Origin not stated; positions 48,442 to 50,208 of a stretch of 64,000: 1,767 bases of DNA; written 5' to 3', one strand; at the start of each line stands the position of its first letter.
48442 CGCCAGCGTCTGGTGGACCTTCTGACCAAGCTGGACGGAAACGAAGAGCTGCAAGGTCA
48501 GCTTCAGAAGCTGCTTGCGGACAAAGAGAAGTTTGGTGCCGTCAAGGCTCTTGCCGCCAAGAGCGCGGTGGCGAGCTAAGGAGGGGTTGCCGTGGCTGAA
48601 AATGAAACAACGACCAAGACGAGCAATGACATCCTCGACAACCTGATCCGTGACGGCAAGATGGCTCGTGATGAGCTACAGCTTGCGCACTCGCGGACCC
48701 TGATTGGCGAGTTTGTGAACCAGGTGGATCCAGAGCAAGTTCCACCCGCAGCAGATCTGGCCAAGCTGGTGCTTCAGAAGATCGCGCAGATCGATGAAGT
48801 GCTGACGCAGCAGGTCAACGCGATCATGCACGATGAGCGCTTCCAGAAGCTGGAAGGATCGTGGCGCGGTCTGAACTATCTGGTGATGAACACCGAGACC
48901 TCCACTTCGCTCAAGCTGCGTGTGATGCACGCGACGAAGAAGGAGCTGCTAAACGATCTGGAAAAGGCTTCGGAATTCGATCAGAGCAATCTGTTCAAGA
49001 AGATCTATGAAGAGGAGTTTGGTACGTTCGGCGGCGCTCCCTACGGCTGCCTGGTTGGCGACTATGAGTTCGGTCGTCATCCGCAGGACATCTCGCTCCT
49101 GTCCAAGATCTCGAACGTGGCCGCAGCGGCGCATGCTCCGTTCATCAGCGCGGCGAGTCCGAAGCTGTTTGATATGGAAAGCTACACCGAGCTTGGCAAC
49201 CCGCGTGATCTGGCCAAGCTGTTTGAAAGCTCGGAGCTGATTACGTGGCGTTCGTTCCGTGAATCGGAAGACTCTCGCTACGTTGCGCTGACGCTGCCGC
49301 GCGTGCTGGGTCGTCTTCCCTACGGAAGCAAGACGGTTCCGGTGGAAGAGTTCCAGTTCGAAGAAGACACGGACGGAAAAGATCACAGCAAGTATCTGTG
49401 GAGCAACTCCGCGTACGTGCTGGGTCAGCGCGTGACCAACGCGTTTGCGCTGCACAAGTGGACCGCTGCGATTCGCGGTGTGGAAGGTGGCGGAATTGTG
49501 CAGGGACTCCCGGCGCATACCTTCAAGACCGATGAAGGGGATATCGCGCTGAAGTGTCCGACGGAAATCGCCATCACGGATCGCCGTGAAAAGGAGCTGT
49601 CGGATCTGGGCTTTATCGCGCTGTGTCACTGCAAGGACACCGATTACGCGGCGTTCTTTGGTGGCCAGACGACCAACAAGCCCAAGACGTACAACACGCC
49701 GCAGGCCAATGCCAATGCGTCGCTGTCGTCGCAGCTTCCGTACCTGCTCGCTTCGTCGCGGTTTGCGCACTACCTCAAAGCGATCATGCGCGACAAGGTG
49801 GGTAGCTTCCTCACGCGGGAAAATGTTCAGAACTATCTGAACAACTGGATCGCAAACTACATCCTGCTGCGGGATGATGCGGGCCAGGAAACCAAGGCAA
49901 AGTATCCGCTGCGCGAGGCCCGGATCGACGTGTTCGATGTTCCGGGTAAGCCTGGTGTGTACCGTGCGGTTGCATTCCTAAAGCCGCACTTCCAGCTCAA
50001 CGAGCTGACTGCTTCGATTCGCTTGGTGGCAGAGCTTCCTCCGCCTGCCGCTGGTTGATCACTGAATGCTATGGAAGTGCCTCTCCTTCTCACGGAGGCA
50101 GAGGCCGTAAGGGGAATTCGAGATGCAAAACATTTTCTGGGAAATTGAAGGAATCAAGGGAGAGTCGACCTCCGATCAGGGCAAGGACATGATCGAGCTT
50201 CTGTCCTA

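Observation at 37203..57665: Near-complete T6SS locus (tssJKL-M-ABC-hcp-EFG-vgrG-PAAR-like) with no clpV/tssH anywhere in the 64-kb window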

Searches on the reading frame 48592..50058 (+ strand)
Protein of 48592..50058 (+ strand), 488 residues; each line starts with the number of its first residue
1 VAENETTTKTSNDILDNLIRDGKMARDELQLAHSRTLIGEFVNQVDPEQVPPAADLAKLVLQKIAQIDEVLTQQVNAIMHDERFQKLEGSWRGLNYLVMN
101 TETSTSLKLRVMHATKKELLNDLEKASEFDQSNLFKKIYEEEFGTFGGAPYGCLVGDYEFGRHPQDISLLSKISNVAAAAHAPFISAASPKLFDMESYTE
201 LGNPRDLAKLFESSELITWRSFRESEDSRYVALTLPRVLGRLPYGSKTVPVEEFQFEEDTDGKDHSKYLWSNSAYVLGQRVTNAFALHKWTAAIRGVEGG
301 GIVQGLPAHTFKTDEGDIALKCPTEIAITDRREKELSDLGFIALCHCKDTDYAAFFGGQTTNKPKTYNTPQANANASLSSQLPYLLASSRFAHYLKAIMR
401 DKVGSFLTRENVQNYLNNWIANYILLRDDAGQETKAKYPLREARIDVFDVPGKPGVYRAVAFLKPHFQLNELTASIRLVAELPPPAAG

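Call 3: search_protein_families(library=pfam, proteins=[window:48592-50058:+])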
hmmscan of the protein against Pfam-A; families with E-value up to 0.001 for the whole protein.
window:48592-50058:+ (488 aa): 2 families
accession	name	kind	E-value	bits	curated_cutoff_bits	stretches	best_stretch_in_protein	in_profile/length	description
PF05943.17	VipB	-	9.6e-139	462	27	1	63-361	3-300/301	EvpB/VC_A0108, tail sheath N-terminal domain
PF18945.5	VipB_2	-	3.9e-44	149.9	27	1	371-482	1-112/112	EvpB/VC_A0108, tail sheath gpW/gp25-like domain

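Call 8: find_encoding_contigs(protein=window:48592-50058:+, flank=10000, max_places=6)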
Protein window:48592-50058:+ (488 aa): 23 contigs read that carry it; 6 places shown.
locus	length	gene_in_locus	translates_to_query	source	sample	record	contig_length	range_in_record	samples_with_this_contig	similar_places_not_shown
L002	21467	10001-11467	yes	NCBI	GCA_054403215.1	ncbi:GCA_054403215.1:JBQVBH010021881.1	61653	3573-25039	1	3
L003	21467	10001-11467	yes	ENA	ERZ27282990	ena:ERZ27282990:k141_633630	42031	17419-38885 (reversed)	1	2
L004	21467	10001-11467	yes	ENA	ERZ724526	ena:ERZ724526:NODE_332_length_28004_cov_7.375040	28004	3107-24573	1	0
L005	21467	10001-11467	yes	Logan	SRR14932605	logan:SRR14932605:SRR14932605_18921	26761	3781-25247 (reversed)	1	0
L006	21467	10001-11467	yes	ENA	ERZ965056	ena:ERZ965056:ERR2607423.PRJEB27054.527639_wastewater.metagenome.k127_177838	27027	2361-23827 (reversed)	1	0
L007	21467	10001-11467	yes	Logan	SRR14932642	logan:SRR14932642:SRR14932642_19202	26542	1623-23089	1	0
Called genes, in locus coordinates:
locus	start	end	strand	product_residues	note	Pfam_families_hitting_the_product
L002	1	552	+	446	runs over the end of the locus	PF05936:T6SS_VasE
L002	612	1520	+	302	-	PF09850:DotU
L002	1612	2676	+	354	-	PF07719:TPR_2 (faint), PF21033:RMD1-3 (faint), PF00515:TPR_1 (faint), PF13181:TPR_8 (faint)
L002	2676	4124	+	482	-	PF13458:Peripla_BP_6, PF01094:ANF_receptor (weak)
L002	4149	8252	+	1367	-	PF14331:IcmF-related_N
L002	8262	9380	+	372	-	PF06812:ImpA_N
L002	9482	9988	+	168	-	PF05591:T6SS_VipA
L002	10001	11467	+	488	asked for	PF05943:VipB, PF18945:VipB_2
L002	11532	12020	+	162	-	PF05638:T6SS_HCP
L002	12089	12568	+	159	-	PF04965:GPW_gp25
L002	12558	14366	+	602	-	PF05947:T6SS_TssF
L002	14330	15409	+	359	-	PF06996:T6SS_TssG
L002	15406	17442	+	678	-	PF05954:Phage_GPD, PF04717:Phage_base_V, PF22178:Gp5_trimer_C, PF06715:Gp5_C (faint)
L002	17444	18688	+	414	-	-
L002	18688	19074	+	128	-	PF14107:DUF4280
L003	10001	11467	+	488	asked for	PF05943:VipB, PF18945:VipB_2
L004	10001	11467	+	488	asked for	PF05943:VipB, PF18945:VipB_2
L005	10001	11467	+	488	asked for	PF05943:VipB, PF18945:VipB_2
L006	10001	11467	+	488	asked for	PF05943:VipB, PF18945:VipB_2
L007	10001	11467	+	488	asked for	PF05943:VipB, PF18945:VipB_2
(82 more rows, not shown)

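Call 16: find_homologous_proteins(query=window:48592-50058:+, max_evalue=1e-50)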
Query window:48592-50058:+ (488 aa): 8000 proteins with E <= 1e-50 among 8000 candidates; the best 120 are listed.
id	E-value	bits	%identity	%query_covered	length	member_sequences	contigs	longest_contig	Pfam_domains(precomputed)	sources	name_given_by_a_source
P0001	0.0e+0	1059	94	100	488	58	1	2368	PF18945.6,PF05943.18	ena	-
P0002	2.3e-288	975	88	98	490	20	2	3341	PF18945.6,PF05943.18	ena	-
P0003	6.2e-287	970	85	100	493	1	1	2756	PF18945.6,PF05943.18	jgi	jgi:type VI secretion system protein ImpC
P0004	1.1e-285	966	86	100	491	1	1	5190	PF18945.6,PF05943.18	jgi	jgi:type VI secretion system protein ImpC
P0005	1.3e-283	959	85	99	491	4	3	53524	PF18945.6,PF05943.18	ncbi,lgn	-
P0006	3.5e-283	957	84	100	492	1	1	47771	PF18945.6,PF05943.18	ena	-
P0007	6.9e-283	956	86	98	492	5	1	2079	PF18945.6,PF05943.18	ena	-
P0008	7.1e-283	956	85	99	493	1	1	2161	PF18945.6,PF05943.18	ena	-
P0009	1.4e-279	946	85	99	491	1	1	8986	PF18945.6,PF05943.18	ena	-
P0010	1.4e-279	946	85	99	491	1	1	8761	PF18945.6,PF05943.18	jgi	-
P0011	3.1e-276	935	83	99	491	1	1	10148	PF18945.6,PF05943.18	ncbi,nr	ncbi:MAG TPA: type VI secretion system contractile sheath large subunit [Pseudomonadota bacterium]|n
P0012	1.1e-270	916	85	95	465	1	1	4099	PF18945.6,PF05943.18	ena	-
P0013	7.2e-269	910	84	95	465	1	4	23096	PF18945.6,PF05943.18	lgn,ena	-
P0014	1.4e-268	909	84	95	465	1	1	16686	PF18945.6,PF05943.18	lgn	-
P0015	2.1e-265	899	80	100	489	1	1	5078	PF18945.6,PF05943.18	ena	-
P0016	1.9e-256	869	78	100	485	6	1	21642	PF18945.6,PF05943.18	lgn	-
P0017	5.5e-256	868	75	99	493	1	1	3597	PF18945.6,PF05943.18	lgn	-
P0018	2.2e-254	862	76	100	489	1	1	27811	PF18945.6,PF05943.18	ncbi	-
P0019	4.3e-254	861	77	98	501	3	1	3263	PF18945.6,PF05943.18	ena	-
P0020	8.8e-254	860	76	99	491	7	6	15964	PF18945.6,PF05943.18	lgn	-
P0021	1.8e-253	859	77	97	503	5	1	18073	PF18945.6,PF05943.18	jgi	jgi:type VI secretion system protein ImpC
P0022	8.3e-253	857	75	99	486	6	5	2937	PF18945.6,PF05943.18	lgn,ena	-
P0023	3.1e-252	855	75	100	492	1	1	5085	PF18945.6,PF05943.18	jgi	jgi:type VI secretion system protein ImpC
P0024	4.1e-251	852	75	99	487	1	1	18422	PF18945.6,PF05943.18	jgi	-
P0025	8.1e-251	851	75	99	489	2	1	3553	PF18945.6,PF05943.18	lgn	-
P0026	1.3e-250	850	75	99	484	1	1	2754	PF18945.6,PF05943.18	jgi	-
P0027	1.8e-250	850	75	99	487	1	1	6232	PF18945.6,PF05943.18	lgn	-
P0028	3.4e-250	849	75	99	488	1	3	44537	PF18945.6,PF05943.18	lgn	-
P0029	3.6e-250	849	75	99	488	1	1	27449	PF18945.6,PF05943.18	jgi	-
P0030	1.8e-247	840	74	100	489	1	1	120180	PF18945.6,PF05943.18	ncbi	-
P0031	1.1e-246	837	74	100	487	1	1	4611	PF18945.6,PF05943.18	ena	-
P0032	5.4e-245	831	73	99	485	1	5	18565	PF18945.6,PF05943.18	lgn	-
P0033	1.1e-244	831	74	97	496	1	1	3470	PF18945.6,PF05943.18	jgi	jgi:type VI secretion system protein ImpC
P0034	5.3e-244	828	74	97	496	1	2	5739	PF18945.6,PF05943.18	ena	-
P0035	8.5e-244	828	74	97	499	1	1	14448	PF18945.6,PF05943.18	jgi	jgi:type VI secretion system protein ImpC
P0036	2.8e-243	826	73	97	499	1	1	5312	PF18945.6,PF05943.18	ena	-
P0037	6.1e-243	825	73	99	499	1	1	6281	PF18945.6,PF05943.18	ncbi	-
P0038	6.9e-243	825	75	97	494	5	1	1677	PF18945.6,PF05943.18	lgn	-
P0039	7.9e-243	824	73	97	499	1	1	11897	PF18945.6,PF05943.18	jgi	jgi:type VI secretion system protein ImpC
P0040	1.1e-242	824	74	97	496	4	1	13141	PF18945.6,PF05943.18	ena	-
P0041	2.4e-242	823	73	97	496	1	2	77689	PF18945.6,PF05943.18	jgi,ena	-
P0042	2.8e-242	823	73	98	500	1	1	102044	PF18945.6,PF05943.18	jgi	jgi:type VI secretion system protein ImpC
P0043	3.7e-242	822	73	97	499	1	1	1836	PF18945.6,PF05943.18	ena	-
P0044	4.5e-242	822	73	97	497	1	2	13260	PF18945.6,PF05943.18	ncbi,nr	ncbi:MAG: type VI secretion system contractile sheath large subunit [Acidobacteriota bacterium]|nr:t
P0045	4.6e-242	822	72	97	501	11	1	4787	PF18945.6,PF05943.18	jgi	jgi:type VI secretion system protein ImpC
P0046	5.3e-242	822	75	97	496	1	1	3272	PF18945.6,PF05943.18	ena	-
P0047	5.3e-242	822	75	97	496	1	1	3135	PF18945.6,PF05943.18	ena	-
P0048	6.0e-242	821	75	97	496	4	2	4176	PF18945.6,PF05943.18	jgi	jgi:type VI secretion system protein ImpC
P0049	6.6e-242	821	72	99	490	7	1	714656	PF18945.6,PF05943.18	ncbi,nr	ncbi:MAG: type VI secretion system contractile sheath large subunit [Nitrospiraceae bacterium]|nr:ty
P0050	6.7e-242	821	73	97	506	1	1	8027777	PF18945.6,PF05943.18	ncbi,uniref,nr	ncbi:type VI secretion system contractile sheath large subunit [Desulfonema magnum]|uniref:Type VI s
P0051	6.9e-242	821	72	99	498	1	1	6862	PF18945.6,PF05943.18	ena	-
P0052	7.0e-242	821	73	97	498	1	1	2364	PF18945.6,PF05943.18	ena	-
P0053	8.6e-242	821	73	97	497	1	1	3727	PF18945.6,PF05943.18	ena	-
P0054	9.2e-242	821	75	97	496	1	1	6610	PF18945.6,PF05943.18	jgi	-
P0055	1.2e-241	820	73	99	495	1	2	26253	PF18945.6,PF05943.18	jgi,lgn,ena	-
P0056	1.3e-241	820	73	99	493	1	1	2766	PF18945.6,PF05943.18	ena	-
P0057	1.3e-241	820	73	97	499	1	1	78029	PF18945.6,PF05943.18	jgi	jgi:type VI secretion system protein ImpC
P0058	1.8e-241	820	71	99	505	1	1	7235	PF18945.6,PF05943.18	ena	-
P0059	1.9e-241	820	74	97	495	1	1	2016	PF18945.6,PF05943.18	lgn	-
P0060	2.1e-241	820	74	97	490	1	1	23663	PF18945.6,PF05943.18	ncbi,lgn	-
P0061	3.6e-241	819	74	97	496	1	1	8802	PF18945.6,PF05943.18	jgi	jgi:type VI secretion system protein ImpC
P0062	4.4e-241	819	72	99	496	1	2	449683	PF18945.6,PF05943.18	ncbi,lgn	-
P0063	6.2e-241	818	74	97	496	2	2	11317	PF18945.6,PF05943.18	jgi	jgi:type VI secretion system protein ImpC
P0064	8.0e-241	818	73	97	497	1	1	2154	PF18945.6,PF05943.18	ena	-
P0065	8.1e-241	818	73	97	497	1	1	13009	PF18945.6,PF05943.18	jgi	jgi:type VI secretion system protein ImpC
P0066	8.8e-241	818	73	97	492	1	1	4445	PF18945.6,PF05943.18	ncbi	-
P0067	9.0e-241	818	72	99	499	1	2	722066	PF18945.6,PF05943.18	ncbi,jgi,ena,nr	ncbi:MAG TPA: type VI secretion system contractile sheath large subunit [Pyrinomonadaceae bacterium]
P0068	1.2e-240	817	71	100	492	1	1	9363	PF18945.6,PF05943.18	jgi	-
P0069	1.4e-240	817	73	97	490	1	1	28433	PF18945.6,PF05943.18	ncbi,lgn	-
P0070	1.5e-240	817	73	97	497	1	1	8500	PF18945.6,PF05943.18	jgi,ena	jgi:type VI secretion system protein ImpC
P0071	1.9e-240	817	73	97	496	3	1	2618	PF18945.6,PF05943.18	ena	-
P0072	2.1e-240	816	73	97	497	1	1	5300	PF18945.6,PF05943.18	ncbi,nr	ncbi:MAG: type VI secretion system contractile sheath large subunit [Acidobacteriota bacterium]|nr:t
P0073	2.2e-240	816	71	100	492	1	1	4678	PF18945.6,PF05943.18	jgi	-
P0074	2.6e-240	816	73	97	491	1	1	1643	PF18945.6,PF05943.18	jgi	-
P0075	2.8e-240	816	71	100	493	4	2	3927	PF18945.6,PF05943.18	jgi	-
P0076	3.3e-240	816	71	100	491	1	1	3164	PF18945.6,PF05943.18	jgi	-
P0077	5.2e-240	815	74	98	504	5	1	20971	PF18945.6,PF05943.18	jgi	jgi:type VI secretion system protein ImpC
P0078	5.5e-240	815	72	97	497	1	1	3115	PF18945.6,PF05943.18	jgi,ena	jgi:type VI secretion system protein ImpC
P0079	5.5e-240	815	72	97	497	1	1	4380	PF18945.6,PF05943.18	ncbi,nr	ncbi:MAG TPA: type VI secretion system contractile sheath large subunit [Pyrinomonadaceae bacterium]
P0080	6.2e-240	815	72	97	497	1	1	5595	PF18945.6,PF05943.18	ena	-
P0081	6.5e-240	815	73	97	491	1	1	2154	PF18945.6,PF05943.18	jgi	jgi:type VI secretion system protein ImpC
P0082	6.7e-240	815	73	97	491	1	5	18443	PF18945.6,PF05943.18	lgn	-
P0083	7.7e-240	815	72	99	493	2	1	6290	PF18945.6,PF05943.18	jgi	-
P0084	7.9e-240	814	72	99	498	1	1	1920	PF18945.6,PF05943.18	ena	-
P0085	8.0e-240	814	73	98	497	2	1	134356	PF18945.6,PF05943.18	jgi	jgi:type VI secretion system protein ImpC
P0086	8.1e-240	814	74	97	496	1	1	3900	PF18945.6,PF05943.18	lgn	-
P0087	8.2e-240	814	71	100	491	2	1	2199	PF18945.6,PF05943.18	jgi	jgi:type VI secretion system protein ImpC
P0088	9.9e-240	814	72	99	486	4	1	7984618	PF18945.6,PF05943.18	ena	-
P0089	1.1e-239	814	71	100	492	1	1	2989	PF18945.6,PF05943.18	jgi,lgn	jgi:type VI secretion system protein ImpC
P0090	1.1e-239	814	71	100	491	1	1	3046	PF18945.6,PF05943.18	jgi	jgi:type VI secretion system protein ImpC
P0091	1.2e-239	814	73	97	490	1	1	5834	PF18945.6,PF05943.18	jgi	jgi:type VI secretion system protein ImpC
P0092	1.3e-239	814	73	97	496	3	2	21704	PF18945.6,PF05943.18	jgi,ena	-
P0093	1.3e-239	814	73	97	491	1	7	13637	PF18945.6,PF05943.18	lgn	-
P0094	1.3e-239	814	72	97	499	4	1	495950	PF18945.6,PF05943.18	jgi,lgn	jgi:type VI secretion system protein ImpC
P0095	1.3e-239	814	72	99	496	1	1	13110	PF18945.6,PF05943.18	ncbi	-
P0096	1.5e-239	814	72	99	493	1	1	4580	PF18945.6,PF05943.18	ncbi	-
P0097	1.8e-239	813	73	97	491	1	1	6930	PF18945.6,PF05943.18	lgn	-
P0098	1.8e-239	813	73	97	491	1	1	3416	PF18945.6,PF05943.18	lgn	-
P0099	1.9e-239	813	73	97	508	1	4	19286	PF18945.6,PF05943.18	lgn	-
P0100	2.0e-239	813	72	99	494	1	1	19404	PF18945.6,PF05943.18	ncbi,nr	ncbi:MAG: type VI secretion system contractile sheath large subunit [Desulfobacteraceae bacterium]|n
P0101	2.1e-239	813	72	99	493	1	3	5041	PF18945.6,PF05943.18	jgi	jgi:type VI secretion system protein ImpC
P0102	2.4e-239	813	73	97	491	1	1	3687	PF18945.6,PF05943.18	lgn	-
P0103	2.9e-239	813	71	100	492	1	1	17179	PF18945.6,PF05943.18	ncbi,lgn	-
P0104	3.0e-239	813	73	97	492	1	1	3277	PF18945.6,PF05943.18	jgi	-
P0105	3.3e-239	812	73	97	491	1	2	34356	PF18945.6,PF05943.18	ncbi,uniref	ncbi:MAG: type VI secretion system contractile sheath large subunit [Candidatus Desulfatibia sp.]|un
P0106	3.3e-239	812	73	97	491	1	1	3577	PF18945.6,PF05943.18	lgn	-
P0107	3.8e-239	812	72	99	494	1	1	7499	PF18945.6,PF05943.18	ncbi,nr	ncbi:MAG: type VI secretion system contractile sheath large subunit [Desulfobacterales bacterium]|nr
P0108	4.4e-239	812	73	98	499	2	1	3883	PF18945.6,PF05943.18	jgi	jgi:type VI secretion system protein ImpC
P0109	4.4e-239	812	73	97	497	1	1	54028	PF18945.6,PF05943.18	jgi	-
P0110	5.7e-239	812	71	99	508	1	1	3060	PF18945.6,PF05943.18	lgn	-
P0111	6.0e-239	812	74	97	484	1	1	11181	PF18945.6,PF05943.18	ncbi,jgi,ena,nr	ncbi:MAG TPA: type VI secretion system contractile sheath large subunit [Terriglobales bacterium]|nr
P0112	6.4e-239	811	73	97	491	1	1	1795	PF18945.6,PF05943.18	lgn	-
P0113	6.5e-239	811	72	99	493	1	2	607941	PF18945.6,PF05943.18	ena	-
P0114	6.8e-239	811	72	99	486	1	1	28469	PF18945.6,PF05943.18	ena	-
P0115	8.3e-239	811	74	96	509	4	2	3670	PF18945.6,PF05943.18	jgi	jgi:type VI secretion system protein ImpC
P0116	8.3e-239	811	72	97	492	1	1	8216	PF18945.6,PF05943.18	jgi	-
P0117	1.1e-238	811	72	99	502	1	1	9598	PF18945.6,PF05943.18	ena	-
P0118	1.3e-238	810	74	97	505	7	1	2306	PF18945.6,PF05943.18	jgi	jgi:type VI secretion system protein ImpC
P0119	1.4e-238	810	73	97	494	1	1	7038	PF18945.6,PF05943.18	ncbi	-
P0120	1.7e-238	810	73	97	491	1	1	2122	PF18945.6,PF05943.18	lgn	-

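Call 17: find_related_loci(query=window:48592-50058:+, collection=genome_contigs, flank=10000)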
Query window:48592-50058:+ (488 aa) in genome_contigs; peptide patterns used: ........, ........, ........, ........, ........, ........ (x = any residue, [..] = any of these).
600 stretches matched a pattern (row limit reached: there are more); 556 encode a relative of the query (tblastn E <= 1e-3); the best 80 are kept; 80 distinct loci.
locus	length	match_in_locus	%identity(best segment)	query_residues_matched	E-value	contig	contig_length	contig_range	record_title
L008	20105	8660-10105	68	7-488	0e+0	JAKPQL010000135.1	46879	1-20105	MAG: Deltaproteobacteria bacterium isolate JPNA_maxbin.196 k141_1274135, whole genome shotgun sequence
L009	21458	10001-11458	69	3-486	0e+0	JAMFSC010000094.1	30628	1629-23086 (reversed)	MAG: bacterium isolate NGEE_A_bin35 k127_431520, whole genome shotgun sequence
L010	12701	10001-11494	67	1-488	0e+0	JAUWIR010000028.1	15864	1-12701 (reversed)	MAG: Pseudomonadota bacterium isolate CSMAG_2299 CSMAG_2299_k127_5702216_length_15864_cov_37.3574, whole genome shotgun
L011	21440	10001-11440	68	7-486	0e+0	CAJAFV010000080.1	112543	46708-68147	MAG: uncultured Geobacteraceae bacterium isolate A-4_bin-085 genome assembly, contig: bin-085:80/99, whole genome shotgu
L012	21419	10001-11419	68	14-486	0e+0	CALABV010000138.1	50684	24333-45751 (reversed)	MAG TPA_asm: uncultured Geobacter sp. isolate SRR3330211_bin.149_CONCOCT_v1.1_MAG genome assembly, contig: ERZ724082.495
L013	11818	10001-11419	70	14-486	0e+0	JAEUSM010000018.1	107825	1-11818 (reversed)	MAG: Candidatus Kapaibacterium sp. isolate new MAG-303 k141_296769, whole genome shotgun sequence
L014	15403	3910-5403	66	1-488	0e+0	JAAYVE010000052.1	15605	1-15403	MAG: Deltaproteobacteria bacterium isolate AS27yjCOA_29 161501_AS27, whole genome shotgun sequence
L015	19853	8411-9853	67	8-488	0e+0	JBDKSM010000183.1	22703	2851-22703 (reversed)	MAG: Syntrophaceae bacterium isolate 6_bin.182 c_000001593478, whole genome shotgun sequence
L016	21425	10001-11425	68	14-488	0e+0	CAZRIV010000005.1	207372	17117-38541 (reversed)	MAG TPA_asm: uncultured Bacteriovoracaceae bacterium isolate binchicken_co204_164 genome assembly, contig: NODE_37_lengt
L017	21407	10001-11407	69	14-482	0e+0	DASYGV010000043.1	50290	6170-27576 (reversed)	MAG TPA_asm: Thermoanaerobaculia bacterium isolate SMAG_U4223 k141_60653, whole genome shotgun sequence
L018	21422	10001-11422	73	14-487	0e+0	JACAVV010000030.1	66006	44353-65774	MAG: Nitrospina sp. isolate MSP contig26, whole genome shotgun sequence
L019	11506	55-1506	69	4-487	0e+0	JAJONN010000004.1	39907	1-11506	MAG: Alphaproteobacteria bacterium isolate C_No_T20_B_bin.42 scaffold_1028, whole genome shotgun sequence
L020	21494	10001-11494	65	1-488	0e+0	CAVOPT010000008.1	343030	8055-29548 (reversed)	MAG: uncultured delta proteobacterium isolate MFD00032.bin.1.221 genome assembly, contig: contig_36069, whole genome sho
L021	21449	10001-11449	65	6-488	0e+0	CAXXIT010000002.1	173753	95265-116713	MAG: Syntrophorhabdaceae bacterium isolate a2fc0c35-b21d-4ceb-a18a-9bd9a3ac14a8 genome assembly, contig: contig_2, whole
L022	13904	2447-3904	70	3-487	0e+0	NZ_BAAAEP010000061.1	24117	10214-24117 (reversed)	Caenispirillum bisanense strain JCM 14346 sequence061, whole genome shotgun sequence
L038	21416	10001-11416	66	14-483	0e+0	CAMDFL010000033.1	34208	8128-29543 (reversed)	MAG: Bordetella parapertussis isolate MoH-02may19-183 genome assembly, contig: MoH-02may19-C1604, whole genome shotgun s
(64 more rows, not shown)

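Call 20: find_encoding_contigs(protein=P0005, flank=10000, max_places=2)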
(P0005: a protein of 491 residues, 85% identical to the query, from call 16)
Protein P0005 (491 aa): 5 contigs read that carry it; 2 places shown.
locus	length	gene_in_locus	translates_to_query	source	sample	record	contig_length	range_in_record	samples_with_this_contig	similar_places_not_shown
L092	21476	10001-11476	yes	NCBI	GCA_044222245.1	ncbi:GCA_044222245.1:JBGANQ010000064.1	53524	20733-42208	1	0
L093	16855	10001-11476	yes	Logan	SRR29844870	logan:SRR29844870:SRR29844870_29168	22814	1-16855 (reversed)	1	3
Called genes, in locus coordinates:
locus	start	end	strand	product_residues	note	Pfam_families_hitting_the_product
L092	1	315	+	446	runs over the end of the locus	PF05936:T6SS_VasE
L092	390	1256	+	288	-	PF09850:DotU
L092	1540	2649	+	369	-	PF07719:TPR_2 (faint), PF21033:RMD1-3 (faint), PF00515:TPR_1 (faint), PF13432:TPR_16 (weak)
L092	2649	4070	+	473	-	PF13458:Peripla_BP_6, PF01094:ANF_receptor (weak)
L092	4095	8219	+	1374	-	PF14331:IcmF-related_N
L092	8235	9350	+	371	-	PF06812:ImpA_N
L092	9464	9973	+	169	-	PF05591:T6SS_VipA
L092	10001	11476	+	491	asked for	PF05943:VipB, PF18945:VipB_2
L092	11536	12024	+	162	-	PF05638:T6SS_HCP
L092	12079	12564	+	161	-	PF04965:GPW_gp25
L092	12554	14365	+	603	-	PF05947:T6SS_TssF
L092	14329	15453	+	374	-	PF06996:T6SS_TssG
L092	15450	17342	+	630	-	PF05954:Phage_GPD, PF04717:Phage_base_V, PF22178:Gp5_trimer_C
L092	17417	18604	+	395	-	-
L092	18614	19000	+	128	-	PF14107:DUF4280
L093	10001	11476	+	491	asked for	PF05943:VipB, PF18945:VipB_2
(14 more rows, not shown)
